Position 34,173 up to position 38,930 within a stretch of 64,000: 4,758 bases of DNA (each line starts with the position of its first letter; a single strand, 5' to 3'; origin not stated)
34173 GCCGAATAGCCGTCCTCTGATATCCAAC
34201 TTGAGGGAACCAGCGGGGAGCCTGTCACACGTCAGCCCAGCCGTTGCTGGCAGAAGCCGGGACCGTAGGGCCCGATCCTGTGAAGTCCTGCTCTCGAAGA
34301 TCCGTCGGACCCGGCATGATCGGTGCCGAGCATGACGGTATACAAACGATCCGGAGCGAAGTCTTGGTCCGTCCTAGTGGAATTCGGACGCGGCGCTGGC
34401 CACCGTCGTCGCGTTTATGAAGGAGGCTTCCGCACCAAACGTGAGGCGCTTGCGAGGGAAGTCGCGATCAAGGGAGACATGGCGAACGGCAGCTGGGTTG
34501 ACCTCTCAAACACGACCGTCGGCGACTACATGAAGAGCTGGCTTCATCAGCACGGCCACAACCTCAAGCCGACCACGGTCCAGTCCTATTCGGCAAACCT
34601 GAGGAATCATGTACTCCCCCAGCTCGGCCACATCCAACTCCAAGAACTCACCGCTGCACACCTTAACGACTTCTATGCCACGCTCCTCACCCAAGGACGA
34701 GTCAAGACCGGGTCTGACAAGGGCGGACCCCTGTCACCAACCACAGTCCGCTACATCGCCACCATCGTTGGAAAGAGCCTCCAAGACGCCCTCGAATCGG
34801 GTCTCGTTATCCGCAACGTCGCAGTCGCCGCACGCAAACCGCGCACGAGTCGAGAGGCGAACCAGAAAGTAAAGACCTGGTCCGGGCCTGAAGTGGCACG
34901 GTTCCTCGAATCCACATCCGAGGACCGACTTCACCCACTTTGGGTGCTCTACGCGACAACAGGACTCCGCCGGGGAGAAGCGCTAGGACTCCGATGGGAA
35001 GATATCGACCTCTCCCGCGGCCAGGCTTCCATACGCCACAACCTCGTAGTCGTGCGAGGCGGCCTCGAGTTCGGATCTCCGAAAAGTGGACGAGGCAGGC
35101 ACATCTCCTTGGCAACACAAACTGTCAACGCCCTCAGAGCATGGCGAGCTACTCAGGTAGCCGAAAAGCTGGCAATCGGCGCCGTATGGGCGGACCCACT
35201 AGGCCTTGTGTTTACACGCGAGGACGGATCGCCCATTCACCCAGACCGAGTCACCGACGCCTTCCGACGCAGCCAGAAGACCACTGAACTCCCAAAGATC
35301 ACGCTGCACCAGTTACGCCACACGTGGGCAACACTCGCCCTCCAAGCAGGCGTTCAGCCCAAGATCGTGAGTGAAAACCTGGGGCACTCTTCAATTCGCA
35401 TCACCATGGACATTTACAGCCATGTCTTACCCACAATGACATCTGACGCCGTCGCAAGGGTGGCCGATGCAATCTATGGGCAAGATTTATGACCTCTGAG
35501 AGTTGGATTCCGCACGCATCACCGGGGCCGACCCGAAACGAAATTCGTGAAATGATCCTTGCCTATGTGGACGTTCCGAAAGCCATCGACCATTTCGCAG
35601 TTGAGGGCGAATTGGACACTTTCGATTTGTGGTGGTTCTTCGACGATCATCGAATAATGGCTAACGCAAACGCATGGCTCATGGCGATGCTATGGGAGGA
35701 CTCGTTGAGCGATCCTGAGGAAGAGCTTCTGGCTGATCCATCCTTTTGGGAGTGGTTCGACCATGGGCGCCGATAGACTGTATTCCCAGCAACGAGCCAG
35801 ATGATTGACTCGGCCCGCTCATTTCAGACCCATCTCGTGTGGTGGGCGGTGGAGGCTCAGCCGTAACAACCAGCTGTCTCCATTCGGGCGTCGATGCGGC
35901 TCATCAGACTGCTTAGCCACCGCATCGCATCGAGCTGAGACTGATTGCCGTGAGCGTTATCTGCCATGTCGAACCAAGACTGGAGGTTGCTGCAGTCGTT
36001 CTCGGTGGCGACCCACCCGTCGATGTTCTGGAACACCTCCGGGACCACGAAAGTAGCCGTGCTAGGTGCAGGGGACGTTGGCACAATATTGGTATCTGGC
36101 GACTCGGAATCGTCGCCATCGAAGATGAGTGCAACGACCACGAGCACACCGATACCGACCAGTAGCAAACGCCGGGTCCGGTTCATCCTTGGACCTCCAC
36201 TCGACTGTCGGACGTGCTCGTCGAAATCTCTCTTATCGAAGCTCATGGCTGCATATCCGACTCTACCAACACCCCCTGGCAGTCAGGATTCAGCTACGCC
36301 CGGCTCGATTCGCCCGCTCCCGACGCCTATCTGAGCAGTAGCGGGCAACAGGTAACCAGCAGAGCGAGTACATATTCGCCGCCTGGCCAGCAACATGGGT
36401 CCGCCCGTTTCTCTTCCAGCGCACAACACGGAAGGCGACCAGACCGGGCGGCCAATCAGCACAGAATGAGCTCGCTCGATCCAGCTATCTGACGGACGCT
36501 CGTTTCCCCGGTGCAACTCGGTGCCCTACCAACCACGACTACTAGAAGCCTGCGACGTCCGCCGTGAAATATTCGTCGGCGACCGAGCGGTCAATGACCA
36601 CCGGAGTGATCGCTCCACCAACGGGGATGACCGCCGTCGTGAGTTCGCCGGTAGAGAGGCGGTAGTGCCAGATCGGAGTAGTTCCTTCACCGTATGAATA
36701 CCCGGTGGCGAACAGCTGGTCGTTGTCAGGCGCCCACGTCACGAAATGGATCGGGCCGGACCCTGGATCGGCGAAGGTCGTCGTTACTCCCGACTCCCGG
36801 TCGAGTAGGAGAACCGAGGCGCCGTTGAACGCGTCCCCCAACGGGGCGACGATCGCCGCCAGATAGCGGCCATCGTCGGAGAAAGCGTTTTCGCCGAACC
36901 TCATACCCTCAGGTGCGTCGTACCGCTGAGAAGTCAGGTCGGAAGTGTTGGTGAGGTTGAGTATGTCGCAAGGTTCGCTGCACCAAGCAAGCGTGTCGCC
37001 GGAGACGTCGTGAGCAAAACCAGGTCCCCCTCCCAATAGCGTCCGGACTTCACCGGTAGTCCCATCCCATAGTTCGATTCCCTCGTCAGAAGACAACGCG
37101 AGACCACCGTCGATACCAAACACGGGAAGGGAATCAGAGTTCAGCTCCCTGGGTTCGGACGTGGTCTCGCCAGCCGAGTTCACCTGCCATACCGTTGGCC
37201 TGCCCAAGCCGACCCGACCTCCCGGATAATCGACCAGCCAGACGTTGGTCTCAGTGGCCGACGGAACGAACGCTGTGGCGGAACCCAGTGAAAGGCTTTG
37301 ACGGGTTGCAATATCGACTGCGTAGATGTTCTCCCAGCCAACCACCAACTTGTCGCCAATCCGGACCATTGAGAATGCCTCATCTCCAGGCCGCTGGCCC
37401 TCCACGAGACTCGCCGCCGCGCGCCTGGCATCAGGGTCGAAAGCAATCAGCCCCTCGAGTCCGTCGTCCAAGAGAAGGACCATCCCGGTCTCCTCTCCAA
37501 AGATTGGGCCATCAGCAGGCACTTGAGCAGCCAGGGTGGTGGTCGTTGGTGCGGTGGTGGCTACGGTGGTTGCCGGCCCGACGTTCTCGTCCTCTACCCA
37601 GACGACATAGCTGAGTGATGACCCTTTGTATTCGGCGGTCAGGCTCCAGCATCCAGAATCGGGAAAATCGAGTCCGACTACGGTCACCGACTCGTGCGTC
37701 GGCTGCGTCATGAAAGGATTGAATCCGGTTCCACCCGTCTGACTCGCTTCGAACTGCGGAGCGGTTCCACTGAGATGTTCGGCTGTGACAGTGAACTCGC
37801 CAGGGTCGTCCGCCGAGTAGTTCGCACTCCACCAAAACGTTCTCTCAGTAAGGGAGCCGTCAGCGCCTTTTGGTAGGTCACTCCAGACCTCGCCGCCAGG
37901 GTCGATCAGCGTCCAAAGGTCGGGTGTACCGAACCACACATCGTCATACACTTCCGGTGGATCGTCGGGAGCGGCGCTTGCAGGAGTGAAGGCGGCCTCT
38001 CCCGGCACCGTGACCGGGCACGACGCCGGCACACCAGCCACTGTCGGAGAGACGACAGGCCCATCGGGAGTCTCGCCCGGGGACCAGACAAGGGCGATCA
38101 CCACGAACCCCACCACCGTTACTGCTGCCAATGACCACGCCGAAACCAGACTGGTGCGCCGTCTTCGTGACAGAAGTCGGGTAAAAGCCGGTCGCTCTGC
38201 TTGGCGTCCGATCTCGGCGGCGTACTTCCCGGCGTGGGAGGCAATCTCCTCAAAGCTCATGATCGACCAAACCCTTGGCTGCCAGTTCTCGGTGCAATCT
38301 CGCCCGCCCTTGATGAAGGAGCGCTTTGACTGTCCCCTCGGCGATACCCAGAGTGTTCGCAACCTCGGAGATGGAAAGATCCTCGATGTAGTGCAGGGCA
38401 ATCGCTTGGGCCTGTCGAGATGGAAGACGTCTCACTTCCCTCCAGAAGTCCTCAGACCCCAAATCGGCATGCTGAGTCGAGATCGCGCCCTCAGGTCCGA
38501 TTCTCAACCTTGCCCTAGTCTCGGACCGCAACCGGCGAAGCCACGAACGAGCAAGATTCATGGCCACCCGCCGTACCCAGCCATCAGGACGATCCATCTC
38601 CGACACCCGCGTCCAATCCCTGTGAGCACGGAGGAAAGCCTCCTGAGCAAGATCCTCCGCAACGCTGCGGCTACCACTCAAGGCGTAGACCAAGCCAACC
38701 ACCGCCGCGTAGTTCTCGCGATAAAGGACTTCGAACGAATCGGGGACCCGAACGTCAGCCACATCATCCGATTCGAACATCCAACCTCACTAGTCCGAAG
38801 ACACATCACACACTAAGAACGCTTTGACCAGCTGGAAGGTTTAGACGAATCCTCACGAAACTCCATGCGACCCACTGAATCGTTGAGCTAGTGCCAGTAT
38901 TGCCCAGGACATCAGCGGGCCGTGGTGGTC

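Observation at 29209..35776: Low-GC integrative-element remnant: Prim-Pol replicase, hypothetical, Xis-like HTH, hypothetical, tyrosine integrase. No transfer (FtsK-like) gene or flanking att repeats were recognised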

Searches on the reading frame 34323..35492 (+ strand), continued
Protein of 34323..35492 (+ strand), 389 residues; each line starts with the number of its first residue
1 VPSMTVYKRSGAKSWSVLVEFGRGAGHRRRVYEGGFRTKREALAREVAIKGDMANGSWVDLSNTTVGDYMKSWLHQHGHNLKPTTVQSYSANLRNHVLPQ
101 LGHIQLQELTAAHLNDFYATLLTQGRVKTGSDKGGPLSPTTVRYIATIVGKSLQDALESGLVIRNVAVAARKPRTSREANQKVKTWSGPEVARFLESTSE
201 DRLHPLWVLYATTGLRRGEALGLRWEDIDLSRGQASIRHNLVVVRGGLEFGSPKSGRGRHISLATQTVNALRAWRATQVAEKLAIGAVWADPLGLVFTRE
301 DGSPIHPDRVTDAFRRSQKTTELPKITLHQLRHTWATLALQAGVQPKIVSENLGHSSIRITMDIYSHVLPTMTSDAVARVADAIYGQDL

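Call 77: search_protein_families(library=pfam, proteins=[L081:2910-4217:+, L083:4922-6271:-, L083:8477-9412:+, L086:734-1645:+, L083:6847-7659:-, L083:7656-8333:-, L086:5212-6150:-, L086:6141-7346:-, L083:11161-11427:+, L081:2477-2722:+], max_evalue=0.01)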
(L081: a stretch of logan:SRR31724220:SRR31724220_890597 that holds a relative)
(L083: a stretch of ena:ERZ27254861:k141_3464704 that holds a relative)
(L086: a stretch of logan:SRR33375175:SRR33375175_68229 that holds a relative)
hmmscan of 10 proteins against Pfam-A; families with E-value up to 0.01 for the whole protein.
L081:2910-4217:+ (435 aa): 0 families

L083:4922-6271:- (449 aa): 0 families

L083:8477-9412:+ (311 aa): 0 families

L086:734-1645:+ (303 aa): 0 families

L083:6847-7659:- (270 aa): 0 families

L083:7656-8333:- (225 aa): 0 families

L086:5212-6150:- (312 aa): 0 families

L086:6141-7346:- (401 aa): 0 families

L083:11161-11427:+ (88 aa): 0 families

L081:2477-2722:+ (81 aa): 4 families
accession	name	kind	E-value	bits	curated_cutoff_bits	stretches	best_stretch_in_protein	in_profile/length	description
PF12728.13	HTH_17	-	8.4e-12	45.6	27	1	33-79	1-47/51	Helix-turn-helix domain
PF05930.18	Phage_AlpA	-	0.00013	22.2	21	1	32-66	2-37/51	Prophage CP4-57 regulatory protein (AlpA)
PF09339.16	HTH_IclR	-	0.00082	19.5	22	1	34-55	19-40/52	IclR helix-turn-helix domain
PF21531.3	Rv2175c_wHTH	-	0.0016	18.8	27.1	1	30-69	12-51/57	DNA-binding protein Rv2175c, wHTH domain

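Call 84: search_solved_structures(query=window:34332-35492:+, max_evalue=0.00001)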
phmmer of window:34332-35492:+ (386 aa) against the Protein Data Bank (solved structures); distinct sequences matched with E-value up to 0.00001: 9.
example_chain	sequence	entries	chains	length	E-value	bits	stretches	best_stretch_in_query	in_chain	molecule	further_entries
2kkp_A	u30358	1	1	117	9.6e-13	50.9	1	57-175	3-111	Phage integrase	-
3nkh_A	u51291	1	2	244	3.8e-12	48.9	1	207-377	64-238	Integrase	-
2kd1_A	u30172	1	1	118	2.7e-09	39.6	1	59-176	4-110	DNA integration/recombination/invertion protein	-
2a3v_A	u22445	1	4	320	2.7e-09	39.5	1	309-371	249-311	site-specific recombinase IntI4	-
6emy_A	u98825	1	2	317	2.9e-09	39.5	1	204-366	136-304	Int protein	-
6en0_A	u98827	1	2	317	4e-09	39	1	204-366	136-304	Int protein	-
6emz_A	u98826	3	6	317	1e-08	37.6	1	204-366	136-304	Int protein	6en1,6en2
4a8e_A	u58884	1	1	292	2e-08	36.7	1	165-376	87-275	PROBABLE TYROSINE RECOMBINASE XERC-LIKE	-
5hxy_A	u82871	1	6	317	5.7e-08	35.2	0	320-366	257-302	Tyrosine recombinase XerA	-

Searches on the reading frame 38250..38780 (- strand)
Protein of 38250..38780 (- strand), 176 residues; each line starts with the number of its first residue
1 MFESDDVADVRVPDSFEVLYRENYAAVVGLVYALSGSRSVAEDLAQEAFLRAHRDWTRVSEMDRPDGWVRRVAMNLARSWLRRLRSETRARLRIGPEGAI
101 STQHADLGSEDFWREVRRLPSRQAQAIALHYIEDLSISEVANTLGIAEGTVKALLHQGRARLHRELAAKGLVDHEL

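Call 12: search_protein_families(library=pfam, proteins=[window:38250-38780:-], max_evalue=0.01)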
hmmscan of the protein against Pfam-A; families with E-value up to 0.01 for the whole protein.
window:38250-38780:- (176 aa): 6 families
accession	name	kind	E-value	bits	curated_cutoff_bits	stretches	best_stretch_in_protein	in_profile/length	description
PF08281.18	Sigma70_r4_2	-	1.4e-14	53.9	25.7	1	111-162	3-54/54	Sigma-70, region 4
PF04542.20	Sigma70_r2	-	5.1e-13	49.1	24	1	19-85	1-69/71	Sigma-70 region 2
PF04545.22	Sigma70_r4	-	1.8e-10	40.6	24.1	1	118-162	4-48/50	Sigma-70, region 4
PF07638.17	Sigma70_ECF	-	3.5e-06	27.5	21.1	1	110-166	127-183/185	ECF sigma factor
PF04297.20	UPF0122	-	0.00034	21.3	22.7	1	119-158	18-57/101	Putative helix-turn-helix protein, YlxM / p13 like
PF13542.12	HTH_Tnp_ISL3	-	0.005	16.7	27.4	0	124-156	17-48/51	Helix-turn-helix domain of transposase family ISL3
